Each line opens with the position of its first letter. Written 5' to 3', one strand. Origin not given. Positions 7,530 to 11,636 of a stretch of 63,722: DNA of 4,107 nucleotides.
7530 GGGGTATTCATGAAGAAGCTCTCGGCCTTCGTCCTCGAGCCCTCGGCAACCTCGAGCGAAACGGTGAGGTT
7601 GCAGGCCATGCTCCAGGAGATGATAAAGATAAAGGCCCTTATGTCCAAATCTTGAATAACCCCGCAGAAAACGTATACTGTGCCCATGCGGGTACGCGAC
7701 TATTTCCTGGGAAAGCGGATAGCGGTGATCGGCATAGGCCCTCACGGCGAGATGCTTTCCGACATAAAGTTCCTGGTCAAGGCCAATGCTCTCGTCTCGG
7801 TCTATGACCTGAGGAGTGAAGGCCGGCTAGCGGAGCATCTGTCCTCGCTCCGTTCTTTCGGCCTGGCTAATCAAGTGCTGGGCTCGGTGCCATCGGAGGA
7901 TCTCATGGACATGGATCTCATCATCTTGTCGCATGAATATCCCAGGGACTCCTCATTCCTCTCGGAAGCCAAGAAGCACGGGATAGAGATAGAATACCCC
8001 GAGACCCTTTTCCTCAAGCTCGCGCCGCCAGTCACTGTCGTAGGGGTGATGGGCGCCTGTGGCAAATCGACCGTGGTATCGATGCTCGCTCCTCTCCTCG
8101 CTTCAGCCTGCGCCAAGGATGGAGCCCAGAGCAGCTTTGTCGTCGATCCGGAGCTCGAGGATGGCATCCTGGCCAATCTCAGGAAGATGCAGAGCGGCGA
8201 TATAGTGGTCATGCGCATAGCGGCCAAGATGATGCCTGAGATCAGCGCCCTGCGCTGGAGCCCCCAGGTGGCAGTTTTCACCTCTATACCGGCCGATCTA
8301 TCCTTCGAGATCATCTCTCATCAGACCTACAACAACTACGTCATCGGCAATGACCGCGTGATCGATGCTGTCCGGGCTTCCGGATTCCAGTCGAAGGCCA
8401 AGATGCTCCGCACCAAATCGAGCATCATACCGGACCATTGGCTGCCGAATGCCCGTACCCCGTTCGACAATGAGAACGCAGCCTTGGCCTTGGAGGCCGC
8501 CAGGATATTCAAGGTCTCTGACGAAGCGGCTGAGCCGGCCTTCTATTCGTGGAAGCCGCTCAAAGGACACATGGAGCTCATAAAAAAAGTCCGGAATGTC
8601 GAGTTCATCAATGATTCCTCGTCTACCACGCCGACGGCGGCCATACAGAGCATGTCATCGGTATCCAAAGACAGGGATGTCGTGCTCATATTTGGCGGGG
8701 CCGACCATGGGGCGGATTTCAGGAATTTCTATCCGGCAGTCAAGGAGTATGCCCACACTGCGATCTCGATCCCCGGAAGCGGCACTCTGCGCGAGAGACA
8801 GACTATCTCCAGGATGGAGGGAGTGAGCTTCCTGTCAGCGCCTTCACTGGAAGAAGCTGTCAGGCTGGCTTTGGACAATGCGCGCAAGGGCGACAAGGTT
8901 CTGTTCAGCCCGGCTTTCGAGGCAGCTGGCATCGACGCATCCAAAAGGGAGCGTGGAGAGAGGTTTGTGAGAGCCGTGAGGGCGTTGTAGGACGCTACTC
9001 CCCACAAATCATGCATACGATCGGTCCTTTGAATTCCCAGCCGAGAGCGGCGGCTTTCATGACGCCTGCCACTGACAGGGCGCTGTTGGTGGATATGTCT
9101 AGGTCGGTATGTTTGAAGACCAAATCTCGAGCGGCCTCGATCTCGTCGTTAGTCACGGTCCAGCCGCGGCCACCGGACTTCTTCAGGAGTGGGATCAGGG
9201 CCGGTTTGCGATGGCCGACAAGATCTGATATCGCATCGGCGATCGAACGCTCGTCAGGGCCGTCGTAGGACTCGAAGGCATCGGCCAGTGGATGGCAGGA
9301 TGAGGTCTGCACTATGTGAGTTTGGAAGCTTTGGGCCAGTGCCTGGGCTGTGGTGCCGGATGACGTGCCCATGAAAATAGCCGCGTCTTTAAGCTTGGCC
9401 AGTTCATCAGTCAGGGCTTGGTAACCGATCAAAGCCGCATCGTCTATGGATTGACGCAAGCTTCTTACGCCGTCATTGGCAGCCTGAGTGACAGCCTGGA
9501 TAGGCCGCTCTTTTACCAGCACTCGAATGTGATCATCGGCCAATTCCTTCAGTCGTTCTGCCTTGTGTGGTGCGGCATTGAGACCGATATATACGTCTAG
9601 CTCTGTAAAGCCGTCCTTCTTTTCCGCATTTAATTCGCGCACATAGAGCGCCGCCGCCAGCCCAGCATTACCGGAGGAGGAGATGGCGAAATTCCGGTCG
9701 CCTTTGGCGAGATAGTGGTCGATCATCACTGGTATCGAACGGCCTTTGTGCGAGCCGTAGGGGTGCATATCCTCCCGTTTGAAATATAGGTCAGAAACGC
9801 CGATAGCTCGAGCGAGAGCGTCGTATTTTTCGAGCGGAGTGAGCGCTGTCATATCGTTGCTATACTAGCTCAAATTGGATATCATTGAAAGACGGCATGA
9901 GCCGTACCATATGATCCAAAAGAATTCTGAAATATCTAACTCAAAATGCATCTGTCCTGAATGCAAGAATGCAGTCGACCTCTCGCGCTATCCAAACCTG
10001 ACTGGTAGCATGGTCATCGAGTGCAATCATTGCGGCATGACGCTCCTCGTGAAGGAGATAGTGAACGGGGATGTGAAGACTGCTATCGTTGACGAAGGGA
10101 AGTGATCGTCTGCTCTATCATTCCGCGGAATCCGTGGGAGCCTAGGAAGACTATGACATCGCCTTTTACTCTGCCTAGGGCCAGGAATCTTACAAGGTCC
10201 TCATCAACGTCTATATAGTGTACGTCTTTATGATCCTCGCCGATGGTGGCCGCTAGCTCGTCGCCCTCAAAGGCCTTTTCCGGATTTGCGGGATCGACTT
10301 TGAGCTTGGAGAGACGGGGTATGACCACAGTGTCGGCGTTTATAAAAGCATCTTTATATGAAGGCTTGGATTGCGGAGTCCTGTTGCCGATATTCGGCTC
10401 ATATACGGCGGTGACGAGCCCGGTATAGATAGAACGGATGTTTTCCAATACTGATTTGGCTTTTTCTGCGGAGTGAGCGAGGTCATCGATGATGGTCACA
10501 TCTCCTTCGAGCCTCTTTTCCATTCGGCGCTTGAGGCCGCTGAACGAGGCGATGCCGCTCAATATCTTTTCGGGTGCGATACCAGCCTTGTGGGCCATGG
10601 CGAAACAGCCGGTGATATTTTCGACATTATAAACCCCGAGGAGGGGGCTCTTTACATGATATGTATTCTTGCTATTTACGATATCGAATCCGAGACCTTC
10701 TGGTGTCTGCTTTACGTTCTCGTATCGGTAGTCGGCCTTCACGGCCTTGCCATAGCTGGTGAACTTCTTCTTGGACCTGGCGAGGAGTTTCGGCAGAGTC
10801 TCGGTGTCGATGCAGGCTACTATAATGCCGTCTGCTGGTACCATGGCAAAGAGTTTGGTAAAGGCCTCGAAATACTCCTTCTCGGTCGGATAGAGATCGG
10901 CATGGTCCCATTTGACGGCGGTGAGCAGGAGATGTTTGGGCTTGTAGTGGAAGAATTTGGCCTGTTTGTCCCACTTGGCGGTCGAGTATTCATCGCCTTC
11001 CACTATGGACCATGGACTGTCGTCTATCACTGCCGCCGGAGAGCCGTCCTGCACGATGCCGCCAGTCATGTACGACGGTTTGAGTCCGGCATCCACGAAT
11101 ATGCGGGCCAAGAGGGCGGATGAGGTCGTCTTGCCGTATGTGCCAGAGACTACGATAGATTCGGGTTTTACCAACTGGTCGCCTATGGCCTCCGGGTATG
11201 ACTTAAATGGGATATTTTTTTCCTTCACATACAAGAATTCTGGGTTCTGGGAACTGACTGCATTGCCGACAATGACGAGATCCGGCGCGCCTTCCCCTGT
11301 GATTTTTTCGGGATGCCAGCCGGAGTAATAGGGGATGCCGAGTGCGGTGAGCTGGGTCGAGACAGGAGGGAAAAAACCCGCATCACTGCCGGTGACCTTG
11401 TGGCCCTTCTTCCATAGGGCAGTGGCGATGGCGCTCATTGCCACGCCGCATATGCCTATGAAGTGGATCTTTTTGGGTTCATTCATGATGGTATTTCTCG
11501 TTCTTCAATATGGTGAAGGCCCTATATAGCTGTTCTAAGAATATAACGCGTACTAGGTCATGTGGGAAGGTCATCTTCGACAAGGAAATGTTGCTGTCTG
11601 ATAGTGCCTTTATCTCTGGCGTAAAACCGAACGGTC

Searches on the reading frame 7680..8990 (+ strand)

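Call 58: search_protein_families(library=pfam, proteins=[window:7680-8990:+], max_evalue=0.001)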
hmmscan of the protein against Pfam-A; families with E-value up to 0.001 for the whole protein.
window:7680-8990:+ (436 aa): 2 families
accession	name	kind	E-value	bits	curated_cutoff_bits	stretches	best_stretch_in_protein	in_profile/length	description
PF02875.26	Mur_ligase_C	-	3.1e-11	44.6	28.4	1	298-412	3-126/127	Mur ligase, glutamate ligase domain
PF21799.2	MurD-like_N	-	2.4e-07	31.4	27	1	12-104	1-86/88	Mur ligase MurD-like, N-terminal domain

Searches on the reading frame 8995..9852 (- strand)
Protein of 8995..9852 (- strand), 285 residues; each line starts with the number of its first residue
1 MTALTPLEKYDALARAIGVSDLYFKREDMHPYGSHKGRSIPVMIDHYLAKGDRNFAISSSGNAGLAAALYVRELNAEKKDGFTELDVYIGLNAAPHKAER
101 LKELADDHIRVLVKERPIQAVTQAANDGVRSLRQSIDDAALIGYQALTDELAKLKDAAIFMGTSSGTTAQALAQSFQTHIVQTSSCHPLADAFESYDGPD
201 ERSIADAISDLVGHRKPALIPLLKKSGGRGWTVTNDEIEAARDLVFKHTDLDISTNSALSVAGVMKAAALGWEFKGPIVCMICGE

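Call 58: search_protein_families(library=pfam, proteins=[window:8995-9852:-], max_evalue=0.001)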
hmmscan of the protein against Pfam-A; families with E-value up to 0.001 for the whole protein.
window:8995-9852:- (285 aa): 1 family
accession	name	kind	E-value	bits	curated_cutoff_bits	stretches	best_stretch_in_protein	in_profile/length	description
PF00291.31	PALP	-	5.6e-30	105.1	35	1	5-284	8-295/295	Pyridoxal-phosphate dependent enzyme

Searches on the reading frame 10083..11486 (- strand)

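Call 58: search_protein_families(library=pfam, proteins=[window:10083-11486:-], max_evalue=0.001)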
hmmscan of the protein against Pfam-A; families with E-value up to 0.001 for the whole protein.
window:10083-11486:- (467 aa): 3 families
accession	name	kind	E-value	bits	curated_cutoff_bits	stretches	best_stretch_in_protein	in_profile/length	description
PF08245.18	Mur_ligase_M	-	6.8e-22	78.8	24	1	113-298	1-200/200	Mur ligase middle domain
PF01225.30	Mur_ligase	-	3.2e-20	72.7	21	1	6-103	1-89/95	Mur ligase family, catalytic domain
PF02875.26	Mur_ligase_C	-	4.4e-09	37.7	28.4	1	320-451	1-127/127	Mur ligase, glutamate ligase domain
